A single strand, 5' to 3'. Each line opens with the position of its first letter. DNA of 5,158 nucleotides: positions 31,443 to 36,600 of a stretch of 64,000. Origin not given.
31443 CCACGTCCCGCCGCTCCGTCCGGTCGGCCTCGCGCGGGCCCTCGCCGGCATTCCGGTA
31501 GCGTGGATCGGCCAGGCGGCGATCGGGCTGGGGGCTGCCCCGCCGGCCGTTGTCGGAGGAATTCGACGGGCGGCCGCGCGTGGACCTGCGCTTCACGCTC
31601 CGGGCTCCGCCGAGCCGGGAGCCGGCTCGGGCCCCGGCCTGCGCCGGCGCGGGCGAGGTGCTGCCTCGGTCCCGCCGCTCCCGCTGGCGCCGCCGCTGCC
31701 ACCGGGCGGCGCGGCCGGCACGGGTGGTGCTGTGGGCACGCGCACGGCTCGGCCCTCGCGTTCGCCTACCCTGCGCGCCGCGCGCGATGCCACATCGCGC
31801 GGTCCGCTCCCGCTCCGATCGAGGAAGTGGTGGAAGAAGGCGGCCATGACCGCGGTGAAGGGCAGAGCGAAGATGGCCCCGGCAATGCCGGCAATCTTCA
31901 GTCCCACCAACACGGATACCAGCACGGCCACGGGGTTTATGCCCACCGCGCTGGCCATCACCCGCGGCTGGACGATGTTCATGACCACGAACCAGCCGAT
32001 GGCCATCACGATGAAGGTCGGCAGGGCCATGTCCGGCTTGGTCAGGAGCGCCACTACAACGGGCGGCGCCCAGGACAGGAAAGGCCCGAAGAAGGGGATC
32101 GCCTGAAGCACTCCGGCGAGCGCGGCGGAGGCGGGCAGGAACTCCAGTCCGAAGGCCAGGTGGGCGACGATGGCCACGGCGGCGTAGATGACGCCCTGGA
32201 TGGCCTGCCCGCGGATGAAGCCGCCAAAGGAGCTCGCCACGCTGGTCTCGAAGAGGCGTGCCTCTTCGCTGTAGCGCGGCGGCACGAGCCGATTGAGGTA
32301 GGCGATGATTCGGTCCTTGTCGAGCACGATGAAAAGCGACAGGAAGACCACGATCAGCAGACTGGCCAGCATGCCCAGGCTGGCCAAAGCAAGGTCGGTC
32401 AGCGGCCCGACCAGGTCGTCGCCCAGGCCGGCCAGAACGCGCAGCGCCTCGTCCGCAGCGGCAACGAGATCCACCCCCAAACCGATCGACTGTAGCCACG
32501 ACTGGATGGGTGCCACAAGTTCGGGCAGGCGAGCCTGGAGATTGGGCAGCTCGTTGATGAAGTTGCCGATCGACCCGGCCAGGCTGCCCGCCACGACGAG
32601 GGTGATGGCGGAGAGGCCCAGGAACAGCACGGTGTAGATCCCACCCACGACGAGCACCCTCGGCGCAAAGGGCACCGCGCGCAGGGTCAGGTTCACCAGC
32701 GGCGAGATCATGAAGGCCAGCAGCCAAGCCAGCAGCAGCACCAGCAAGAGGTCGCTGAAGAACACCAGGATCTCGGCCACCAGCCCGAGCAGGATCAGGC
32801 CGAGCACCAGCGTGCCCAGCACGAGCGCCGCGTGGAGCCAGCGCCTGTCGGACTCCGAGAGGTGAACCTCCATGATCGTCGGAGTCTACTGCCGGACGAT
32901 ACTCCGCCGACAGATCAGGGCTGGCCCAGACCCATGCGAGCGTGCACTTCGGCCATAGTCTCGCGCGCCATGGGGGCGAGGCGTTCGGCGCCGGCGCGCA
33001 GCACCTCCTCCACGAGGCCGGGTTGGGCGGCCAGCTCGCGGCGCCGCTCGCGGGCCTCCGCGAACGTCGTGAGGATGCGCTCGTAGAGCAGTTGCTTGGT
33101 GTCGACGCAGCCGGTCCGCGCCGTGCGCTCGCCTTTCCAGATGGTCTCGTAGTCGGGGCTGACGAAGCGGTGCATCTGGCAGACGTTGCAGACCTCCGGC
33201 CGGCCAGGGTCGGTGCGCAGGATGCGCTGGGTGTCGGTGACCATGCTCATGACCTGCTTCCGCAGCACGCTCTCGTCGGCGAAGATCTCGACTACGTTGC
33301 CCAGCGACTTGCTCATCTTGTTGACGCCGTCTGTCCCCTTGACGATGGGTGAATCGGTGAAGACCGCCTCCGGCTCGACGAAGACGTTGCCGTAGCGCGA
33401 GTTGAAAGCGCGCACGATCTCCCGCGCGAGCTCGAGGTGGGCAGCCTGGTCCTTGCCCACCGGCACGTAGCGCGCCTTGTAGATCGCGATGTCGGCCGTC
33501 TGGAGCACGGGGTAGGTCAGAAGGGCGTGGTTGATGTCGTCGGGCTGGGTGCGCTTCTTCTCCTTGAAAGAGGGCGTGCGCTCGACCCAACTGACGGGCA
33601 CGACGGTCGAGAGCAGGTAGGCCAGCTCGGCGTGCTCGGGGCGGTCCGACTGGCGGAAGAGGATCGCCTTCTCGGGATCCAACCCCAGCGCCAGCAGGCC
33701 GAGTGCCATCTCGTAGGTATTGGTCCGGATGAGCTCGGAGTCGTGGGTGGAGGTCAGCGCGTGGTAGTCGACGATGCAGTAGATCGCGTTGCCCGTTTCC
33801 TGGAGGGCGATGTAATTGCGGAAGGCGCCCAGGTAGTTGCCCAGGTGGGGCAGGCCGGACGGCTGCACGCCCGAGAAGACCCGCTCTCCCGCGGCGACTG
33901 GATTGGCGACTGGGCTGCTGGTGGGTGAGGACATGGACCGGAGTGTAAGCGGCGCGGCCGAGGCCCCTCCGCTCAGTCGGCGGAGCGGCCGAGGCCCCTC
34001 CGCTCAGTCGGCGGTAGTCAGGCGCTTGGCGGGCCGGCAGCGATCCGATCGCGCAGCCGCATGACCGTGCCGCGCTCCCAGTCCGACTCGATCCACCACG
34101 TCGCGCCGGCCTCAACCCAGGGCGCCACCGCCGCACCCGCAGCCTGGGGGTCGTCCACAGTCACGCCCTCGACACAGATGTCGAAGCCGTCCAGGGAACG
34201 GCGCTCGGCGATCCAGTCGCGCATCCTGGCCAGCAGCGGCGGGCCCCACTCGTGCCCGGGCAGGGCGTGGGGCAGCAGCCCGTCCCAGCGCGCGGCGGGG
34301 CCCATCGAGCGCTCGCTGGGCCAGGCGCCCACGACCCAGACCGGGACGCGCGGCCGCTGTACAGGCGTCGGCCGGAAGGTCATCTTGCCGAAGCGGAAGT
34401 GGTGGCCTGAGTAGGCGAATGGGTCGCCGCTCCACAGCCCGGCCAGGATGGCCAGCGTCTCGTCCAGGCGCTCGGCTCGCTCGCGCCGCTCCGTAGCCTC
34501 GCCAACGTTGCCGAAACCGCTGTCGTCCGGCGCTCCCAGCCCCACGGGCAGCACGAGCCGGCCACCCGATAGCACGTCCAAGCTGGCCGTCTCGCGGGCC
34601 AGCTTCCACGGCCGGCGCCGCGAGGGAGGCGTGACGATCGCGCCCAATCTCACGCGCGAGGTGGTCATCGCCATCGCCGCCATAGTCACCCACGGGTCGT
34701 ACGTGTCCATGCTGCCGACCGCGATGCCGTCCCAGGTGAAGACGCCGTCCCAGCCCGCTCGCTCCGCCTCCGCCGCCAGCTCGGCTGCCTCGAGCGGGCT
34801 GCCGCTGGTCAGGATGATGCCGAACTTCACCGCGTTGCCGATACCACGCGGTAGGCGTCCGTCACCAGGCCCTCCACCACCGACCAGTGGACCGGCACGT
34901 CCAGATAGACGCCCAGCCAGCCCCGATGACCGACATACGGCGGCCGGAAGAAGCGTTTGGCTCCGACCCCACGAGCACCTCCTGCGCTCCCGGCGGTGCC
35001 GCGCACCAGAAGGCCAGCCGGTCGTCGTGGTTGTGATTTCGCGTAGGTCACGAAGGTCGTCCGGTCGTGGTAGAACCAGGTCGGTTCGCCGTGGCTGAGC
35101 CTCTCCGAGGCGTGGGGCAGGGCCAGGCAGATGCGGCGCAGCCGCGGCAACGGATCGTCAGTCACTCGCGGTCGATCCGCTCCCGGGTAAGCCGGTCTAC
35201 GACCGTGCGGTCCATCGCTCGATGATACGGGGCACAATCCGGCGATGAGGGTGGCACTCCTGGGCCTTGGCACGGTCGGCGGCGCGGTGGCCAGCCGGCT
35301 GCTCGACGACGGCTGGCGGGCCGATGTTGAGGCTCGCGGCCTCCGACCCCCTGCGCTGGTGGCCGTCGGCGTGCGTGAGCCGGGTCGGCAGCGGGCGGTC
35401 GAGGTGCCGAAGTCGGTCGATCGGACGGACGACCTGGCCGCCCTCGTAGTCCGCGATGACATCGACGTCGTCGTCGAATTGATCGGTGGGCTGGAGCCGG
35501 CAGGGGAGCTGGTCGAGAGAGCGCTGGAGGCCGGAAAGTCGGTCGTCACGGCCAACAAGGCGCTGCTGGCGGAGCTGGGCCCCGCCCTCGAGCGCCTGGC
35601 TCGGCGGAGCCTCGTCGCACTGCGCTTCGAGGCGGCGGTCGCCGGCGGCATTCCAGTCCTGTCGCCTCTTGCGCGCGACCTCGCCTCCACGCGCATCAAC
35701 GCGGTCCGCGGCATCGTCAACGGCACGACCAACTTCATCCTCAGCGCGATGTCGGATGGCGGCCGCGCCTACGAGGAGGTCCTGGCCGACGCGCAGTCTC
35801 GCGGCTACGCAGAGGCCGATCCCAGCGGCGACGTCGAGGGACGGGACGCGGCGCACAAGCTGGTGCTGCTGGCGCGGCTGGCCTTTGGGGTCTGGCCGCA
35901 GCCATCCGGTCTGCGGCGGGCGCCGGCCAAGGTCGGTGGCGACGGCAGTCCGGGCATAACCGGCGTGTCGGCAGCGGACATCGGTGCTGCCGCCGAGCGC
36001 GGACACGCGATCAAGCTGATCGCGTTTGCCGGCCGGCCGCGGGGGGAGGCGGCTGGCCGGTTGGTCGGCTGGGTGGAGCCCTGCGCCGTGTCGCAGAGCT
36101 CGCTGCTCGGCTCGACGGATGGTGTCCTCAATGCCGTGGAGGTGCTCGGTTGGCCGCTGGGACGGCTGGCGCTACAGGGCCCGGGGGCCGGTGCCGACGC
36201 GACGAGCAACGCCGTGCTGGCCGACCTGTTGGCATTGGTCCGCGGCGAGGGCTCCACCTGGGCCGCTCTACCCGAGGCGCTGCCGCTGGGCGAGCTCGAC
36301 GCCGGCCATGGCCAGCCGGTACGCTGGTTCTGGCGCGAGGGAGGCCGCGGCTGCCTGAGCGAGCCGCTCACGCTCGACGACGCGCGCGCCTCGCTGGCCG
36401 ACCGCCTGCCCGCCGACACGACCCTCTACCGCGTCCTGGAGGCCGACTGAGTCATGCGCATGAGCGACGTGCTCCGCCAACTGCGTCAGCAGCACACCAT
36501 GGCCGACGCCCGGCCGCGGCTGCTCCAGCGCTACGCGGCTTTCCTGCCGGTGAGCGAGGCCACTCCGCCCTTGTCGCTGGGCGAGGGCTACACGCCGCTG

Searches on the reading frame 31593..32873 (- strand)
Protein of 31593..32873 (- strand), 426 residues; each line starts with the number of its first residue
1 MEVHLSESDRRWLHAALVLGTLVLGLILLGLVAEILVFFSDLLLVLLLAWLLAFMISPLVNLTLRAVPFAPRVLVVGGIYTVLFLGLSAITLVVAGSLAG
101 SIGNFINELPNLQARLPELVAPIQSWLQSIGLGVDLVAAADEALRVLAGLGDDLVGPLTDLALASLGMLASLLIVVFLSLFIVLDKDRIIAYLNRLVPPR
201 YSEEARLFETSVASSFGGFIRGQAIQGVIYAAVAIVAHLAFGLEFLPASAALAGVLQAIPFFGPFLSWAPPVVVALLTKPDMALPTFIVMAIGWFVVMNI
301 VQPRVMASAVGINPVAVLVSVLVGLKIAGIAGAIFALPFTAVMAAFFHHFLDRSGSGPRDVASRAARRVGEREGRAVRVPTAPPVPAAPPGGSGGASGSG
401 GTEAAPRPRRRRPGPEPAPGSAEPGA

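Call 87: search_protein_families(library=pfam, proteins=[window:31593-32873:-], max_evalue=0.0001)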
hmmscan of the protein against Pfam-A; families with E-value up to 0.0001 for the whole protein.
window:31593-32873:- (426 aa): 1 family
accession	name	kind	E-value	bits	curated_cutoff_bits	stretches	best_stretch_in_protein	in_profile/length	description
PF01594.21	AI-2E_transport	-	1.4e-45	156.4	34.3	1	24-350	3-326/327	AI-2E family transporter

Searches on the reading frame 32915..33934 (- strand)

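Call 87: search_protein_families(library=pfam, proteins=[window:32915-33934:-], max_evalue=0.0001)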
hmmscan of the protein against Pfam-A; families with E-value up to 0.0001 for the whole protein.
window:32915-33934:- (339 aa): 1 family
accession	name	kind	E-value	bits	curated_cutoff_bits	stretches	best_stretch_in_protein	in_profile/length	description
PF00579.31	tRNA-synt_1b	-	2.8e-62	211.2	21.1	1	18-291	7-291/292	tRNA synthetases class I (W and Y)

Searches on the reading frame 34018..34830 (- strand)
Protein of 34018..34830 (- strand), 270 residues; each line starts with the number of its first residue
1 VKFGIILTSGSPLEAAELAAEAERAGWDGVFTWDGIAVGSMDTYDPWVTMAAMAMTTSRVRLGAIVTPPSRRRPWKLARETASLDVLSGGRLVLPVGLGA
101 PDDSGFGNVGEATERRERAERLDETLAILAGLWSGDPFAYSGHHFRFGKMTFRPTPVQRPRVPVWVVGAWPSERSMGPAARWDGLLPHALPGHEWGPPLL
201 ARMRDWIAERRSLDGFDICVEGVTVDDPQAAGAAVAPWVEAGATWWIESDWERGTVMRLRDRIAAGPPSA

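Call 87: search_protein_families(library=pfam, proteins=[window:34018-34830:-], max_evalue=0.0001)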
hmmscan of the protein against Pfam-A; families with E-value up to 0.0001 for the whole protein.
window:34018-34830:- (270 aa): 1 family
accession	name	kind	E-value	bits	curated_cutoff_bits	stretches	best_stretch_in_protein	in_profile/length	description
PF00296.26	Bac_luciferase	-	2.7e-36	126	27.9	1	11-239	21-245/314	Luciferase-like monooxygenase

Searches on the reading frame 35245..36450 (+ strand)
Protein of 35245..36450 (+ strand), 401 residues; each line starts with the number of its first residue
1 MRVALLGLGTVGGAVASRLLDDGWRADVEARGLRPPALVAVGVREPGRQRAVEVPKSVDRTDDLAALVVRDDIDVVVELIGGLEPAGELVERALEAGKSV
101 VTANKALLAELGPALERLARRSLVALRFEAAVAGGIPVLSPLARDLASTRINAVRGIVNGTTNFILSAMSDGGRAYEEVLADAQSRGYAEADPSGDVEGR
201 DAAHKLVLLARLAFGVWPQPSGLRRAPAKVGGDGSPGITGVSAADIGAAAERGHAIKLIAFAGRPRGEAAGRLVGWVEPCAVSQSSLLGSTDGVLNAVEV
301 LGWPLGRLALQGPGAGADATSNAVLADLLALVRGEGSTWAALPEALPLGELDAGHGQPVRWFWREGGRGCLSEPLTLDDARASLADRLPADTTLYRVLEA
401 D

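Call 63: search_protein_families(library=pfam, proteins=[window:35245-36450:+], max_evalue=0.0001)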
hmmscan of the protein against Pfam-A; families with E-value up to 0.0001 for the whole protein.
window:35245-36450:+ (401 aa): 2 families
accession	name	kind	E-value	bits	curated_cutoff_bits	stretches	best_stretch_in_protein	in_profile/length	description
PF00742.24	Homoserine_dh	-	5.2e-48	163.6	22.9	1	137-329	1-173/173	Homoserine dehydrogenase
PF03447.22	NAD_binding_3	-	1.4e-16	61.7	24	1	7-128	1-115/116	Homoserine dehydrogenase, NAD binding domain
